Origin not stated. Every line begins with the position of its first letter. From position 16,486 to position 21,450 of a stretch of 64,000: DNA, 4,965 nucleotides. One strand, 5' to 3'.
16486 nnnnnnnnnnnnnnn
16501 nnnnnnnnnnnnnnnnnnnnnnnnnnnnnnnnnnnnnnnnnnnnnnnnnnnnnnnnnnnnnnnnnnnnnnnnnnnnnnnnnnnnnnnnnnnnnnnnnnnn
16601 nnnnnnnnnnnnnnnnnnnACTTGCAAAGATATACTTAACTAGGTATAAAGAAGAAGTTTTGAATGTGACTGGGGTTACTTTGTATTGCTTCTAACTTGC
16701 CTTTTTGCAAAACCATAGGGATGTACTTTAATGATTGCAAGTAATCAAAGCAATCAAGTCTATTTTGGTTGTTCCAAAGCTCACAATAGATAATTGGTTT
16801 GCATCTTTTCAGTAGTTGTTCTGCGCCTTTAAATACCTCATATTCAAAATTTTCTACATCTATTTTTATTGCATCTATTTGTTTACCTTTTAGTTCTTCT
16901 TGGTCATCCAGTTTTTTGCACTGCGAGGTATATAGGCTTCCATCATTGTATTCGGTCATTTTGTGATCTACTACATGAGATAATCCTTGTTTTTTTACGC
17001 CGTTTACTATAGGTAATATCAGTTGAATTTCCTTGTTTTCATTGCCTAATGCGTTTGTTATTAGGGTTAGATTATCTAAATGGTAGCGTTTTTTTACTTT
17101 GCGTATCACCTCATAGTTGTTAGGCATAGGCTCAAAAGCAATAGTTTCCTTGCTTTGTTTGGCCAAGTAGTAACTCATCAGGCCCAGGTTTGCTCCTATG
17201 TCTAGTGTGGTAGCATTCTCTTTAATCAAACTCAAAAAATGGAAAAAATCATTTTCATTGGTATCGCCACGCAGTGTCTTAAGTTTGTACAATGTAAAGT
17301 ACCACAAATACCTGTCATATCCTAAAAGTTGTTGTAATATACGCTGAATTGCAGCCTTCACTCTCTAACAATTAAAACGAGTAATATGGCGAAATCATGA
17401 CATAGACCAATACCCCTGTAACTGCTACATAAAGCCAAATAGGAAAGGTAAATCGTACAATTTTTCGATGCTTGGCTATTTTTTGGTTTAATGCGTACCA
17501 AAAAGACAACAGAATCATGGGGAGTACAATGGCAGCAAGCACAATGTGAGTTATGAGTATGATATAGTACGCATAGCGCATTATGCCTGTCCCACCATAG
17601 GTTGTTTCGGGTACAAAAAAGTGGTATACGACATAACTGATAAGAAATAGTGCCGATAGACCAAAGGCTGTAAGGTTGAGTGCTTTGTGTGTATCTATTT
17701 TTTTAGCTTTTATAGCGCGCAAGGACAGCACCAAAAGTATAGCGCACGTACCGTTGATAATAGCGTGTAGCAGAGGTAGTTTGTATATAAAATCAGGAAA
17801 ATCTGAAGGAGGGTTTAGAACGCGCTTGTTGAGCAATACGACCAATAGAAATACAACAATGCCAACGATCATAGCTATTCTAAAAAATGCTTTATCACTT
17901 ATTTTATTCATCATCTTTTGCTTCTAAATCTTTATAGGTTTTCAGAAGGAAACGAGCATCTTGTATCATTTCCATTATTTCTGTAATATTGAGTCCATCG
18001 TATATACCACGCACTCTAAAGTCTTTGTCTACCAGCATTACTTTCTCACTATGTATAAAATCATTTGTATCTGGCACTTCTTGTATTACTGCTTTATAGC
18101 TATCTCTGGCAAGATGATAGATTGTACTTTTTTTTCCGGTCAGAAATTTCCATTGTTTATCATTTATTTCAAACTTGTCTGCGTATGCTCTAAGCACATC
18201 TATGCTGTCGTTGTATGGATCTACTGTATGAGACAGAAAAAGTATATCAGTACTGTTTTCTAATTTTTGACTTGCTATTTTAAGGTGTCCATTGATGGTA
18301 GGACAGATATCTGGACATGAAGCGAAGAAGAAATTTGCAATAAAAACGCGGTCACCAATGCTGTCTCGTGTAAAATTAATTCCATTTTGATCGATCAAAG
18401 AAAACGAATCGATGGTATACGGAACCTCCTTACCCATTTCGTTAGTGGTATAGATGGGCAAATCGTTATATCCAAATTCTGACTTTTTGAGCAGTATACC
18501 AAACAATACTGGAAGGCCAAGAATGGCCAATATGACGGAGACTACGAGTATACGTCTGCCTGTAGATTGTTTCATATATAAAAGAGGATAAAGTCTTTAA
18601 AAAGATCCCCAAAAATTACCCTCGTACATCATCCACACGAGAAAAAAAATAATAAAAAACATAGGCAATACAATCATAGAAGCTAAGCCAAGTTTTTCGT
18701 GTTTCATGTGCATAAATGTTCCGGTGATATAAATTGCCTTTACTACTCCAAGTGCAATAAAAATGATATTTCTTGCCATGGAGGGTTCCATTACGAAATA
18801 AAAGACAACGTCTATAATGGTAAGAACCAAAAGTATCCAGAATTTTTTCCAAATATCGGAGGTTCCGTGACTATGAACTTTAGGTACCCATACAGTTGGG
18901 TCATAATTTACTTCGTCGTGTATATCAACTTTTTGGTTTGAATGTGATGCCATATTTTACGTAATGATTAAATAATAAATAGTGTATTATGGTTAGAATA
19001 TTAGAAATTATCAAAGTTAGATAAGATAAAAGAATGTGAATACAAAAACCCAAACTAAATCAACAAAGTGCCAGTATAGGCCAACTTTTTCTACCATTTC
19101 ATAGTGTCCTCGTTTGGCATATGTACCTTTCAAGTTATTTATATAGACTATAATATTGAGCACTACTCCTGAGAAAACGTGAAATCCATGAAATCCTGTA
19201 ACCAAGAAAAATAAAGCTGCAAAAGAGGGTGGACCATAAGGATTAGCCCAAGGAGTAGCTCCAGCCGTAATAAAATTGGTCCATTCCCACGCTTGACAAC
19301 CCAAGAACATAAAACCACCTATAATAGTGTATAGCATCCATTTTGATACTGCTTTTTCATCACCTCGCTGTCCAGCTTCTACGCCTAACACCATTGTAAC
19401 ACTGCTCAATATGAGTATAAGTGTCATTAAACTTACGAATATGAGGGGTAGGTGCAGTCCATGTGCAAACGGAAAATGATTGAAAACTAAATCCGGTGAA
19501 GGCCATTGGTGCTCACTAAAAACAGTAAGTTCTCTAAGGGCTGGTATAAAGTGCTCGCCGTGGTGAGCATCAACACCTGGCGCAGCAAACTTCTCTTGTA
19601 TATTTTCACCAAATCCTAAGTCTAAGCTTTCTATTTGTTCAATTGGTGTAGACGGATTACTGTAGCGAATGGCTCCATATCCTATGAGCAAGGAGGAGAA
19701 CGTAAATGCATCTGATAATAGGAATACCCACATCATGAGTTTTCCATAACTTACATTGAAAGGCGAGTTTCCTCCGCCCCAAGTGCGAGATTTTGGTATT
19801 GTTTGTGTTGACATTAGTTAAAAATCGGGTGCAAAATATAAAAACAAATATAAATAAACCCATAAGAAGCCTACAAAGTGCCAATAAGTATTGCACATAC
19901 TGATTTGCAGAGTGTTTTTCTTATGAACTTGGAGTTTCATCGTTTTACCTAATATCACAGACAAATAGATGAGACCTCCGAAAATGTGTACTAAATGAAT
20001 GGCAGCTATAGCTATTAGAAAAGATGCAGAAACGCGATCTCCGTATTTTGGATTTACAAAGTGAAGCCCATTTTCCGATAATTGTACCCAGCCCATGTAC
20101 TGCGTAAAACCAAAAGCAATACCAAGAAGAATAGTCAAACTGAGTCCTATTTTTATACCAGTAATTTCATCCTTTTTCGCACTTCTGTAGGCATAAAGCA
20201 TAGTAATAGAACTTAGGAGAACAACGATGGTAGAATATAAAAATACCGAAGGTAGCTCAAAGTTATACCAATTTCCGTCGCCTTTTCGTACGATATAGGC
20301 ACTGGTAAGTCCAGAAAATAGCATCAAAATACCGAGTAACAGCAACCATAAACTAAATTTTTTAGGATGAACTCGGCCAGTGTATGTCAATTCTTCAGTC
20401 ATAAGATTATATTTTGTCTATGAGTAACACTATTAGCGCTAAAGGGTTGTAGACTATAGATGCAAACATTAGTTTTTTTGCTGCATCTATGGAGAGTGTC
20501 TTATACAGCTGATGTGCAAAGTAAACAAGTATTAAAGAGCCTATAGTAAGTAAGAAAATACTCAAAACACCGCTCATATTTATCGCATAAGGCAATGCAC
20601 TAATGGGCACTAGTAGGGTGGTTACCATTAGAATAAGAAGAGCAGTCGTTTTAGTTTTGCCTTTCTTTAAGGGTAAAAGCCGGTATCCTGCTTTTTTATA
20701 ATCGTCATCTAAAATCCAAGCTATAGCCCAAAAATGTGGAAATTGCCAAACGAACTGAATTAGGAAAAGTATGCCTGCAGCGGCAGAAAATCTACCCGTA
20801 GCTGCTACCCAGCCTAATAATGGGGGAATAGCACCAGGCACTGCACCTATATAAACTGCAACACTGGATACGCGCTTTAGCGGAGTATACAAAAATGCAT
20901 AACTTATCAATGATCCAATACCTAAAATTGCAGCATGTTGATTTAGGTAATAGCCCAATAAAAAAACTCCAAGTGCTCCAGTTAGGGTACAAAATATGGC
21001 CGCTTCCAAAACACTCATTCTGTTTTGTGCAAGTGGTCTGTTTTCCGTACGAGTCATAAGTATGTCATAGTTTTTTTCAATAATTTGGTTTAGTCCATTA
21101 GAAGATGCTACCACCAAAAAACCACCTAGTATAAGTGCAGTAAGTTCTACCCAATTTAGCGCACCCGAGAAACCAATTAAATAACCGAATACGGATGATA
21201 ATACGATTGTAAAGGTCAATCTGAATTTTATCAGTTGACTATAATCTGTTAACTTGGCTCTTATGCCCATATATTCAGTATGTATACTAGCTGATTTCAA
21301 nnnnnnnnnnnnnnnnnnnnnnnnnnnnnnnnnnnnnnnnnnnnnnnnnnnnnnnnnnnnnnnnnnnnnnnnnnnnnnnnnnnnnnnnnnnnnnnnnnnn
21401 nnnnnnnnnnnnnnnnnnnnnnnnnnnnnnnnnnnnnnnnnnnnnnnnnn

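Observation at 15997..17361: The cytochrome oxidase biogenesis operon ends with an FkbM methyltransferase and two tiny Cys-motif membrane proteins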

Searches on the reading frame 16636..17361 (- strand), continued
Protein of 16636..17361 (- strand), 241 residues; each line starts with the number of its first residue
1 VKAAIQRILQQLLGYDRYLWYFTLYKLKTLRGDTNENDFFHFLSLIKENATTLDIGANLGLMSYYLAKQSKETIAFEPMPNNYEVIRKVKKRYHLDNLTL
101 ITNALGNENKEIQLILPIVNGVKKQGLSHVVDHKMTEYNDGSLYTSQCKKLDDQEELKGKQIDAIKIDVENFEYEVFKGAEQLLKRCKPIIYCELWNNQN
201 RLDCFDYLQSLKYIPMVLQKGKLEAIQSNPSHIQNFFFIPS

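Call 67: find_encoding_contigs(protein=P0341, flank=4000, max_places=1)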
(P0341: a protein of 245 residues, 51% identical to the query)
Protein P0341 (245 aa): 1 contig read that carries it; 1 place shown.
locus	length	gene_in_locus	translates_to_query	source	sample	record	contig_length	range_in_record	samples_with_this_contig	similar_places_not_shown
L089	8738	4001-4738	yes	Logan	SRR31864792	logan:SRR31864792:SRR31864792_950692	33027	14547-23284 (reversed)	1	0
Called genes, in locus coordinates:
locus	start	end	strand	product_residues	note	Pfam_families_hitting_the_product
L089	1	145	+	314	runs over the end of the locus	PF02628:COX15-CtaA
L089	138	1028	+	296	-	PF01040:UbiA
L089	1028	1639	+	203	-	PF00510:COX3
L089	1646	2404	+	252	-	PF00510:COX3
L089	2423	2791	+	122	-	PF03626:COX4_pro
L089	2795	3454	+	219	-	PF02630:SCO1-SenC, PF08534:Redoxin (weak)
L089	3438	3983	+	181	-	PF04238:DUF420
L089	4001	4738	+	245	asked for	PF05575:V_cholerae_RfbT (weak), PF05050:Methyltransf_21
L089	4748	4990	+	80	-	-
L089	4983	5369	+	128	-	PF06170:DUF983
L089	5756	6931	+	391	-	PF00534:Glycos_transf_1, PF13692:Glyco_trans_1_4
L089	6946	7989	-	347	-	PF00154:RecA_N, PF06745:ATPase (weak), PF08423:Rad51, PF21096:RecA_C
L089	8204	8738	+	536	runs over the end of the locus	-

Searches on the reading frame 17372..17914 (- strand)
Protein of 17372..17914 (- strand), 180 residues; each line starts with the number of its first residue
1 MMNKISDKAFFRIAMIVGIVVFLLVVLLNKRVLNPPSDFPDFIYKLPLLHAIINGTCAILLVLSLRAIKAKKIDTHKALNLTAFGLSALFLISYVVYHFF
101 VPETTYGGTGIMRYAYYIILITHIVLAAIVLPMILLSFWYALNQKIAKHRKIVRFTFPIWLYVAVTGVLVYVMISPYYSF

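Call 3: search_protein_families(library=pfam, proteins=[window:17372-17914:-], max_evalue=0.01)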
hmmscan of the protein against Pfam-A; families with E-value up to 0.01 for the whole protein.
window:17372-17914:- (180 aa): 2 families
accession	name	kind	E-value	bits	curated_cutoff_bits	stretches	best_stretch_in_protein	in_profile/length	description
PF04238.17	DUF420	-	4.5e-43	147.1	30.5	1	46-174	1-130/130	Protein of unknown function (DUF420)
PF10277.15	Frag1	-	0.0024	17.9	30.3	1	8-136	54-179/220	Frag1/DRAM/Sfk1 family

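Call 4: search_protein_families(library=ncbifam, proteins=[window:17372-17914:-], max_evalue=0.01)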
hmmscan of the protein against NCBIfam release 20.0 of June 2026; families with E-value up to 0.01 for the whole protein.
window:17372-17914:- (180 aa): 0 families

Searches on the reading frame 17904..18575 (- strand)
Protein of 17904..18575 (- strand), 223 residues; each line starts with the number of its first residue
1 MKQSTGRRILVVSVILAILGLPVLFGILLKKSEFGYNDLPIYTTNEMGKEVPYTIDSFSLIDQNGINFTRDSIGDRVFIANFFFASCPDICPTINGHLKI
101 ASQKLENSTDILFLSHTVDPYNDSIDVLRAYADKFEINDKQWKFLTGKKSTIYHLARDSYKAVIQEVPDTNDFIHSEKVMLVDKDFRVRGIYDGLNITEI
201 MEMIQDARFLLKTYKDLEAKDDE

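Call 3: search_protein_families(library=pfam, proteins=[window:17904-18575:-], max_evalue=0.01)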
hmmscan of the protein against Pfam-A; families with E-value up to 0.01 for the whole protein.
window:17904-18575:- (223 aa): 1 family
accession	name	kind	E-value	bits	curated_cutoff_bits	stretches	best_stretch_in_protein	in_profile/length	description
PF02630.20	SCO1-SenC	-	5.8e-25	88.2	22.8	1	57-187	3-133/134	SCO1/SenC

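Call 4: search_protein_families(library=ncbifam, proteins=[window:17904-18575:-], max_evalue=0.01)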
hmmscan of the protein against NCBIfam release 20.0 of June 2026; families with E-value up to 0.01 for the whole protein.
window:17904-18575:- (223 aa): 0 families

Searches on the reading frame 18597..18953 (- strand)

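Call 3: search_protein_families(library=pfam, proteins=[window:18597-18953:-], max_evalue=0.01)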
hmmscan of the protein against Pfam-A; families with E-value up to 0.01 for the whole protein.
window:18597-18953:- (118 aa): 1 family
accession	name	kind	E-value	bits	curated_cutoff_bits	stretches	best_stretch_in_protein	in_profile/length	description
PF03626.19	COX4_pro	-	3.2e-13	50.3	28.9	1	36-106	2-72/72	Prokaryotic Cytochrome C oxidase subunit IV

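Call 4: search_protein_families(library=ncbifam, proteins=[window:18597-18953:-], max_evalue=0.01)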
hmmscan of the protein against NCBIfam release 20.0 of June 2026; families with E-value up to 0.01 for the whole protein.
window:18597-18953:- (118 aa): 1 family
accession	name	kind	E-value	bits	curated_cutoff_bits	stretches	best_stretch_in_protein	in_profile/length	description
TIGR02229.1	caa3_sub_IV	subfamily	0.00059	20.6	37.25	1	33-108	9-85/92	caa(3)-type oxidase, subunit IV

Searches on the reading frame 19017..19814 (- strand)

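Call 3: search_protein_families(library=pfam, proteins=[window:19017-19814:-], max_evalue=0.01)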
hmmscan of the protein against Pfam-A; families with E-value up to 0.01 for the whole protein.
window:19017-19814:- (265 aa): 1 family
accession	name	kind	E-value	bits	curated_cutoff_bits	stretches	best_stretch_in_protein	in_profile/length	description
PF00510.24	COX3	-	3.2e-16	60.4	23.8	1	122-264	122-255/258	Cytochrome c oxidase subunit III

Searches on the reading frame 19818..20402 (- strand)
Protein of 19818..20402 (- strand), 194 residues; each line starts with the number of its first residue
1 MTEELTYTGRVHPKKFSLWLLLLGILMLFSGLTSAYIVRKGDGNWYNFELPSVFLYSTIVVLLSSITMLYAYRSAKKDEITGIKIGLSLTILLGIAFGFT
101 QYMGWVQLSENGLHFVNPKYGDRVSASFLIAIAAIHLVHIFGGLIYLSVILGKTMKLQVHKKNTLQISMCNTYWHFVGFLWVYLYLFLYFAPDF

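Call 3: search_protein_families(library=pfam, proteins=[window:19818-20402:-], max_evalue=0.01)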
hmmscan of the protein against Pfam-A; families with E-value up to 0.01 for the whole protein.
window:19818-20402:- (194 aa): 2 families
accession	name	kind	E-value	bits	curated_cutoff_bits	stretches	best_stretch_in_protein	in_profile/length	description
PF00510.24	COX3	-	3.7e-12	47.1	23.8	1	53-190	126-255/258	Cytochrome c oxidase subunit III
PF17582.7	UL20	-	0.0062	16.3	27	1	13-70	185-242/304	Cytomegalovirus UL20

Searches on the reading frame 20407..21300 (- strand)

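Call 3: search_protein_families(library=pfam, proteins=[window:20407-21300:-], max_evalue=0.01)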
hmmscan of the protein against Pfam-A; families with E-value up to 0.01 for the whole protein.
window:20407-21300:- (297 aa): 1 family
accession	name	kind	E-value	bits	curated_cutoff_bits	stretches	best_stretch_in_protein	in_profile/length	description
PF01040.23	UbiA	-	3.3e-54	184.3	34.2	1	33-281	2-248/250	UbiA prenyltransferase family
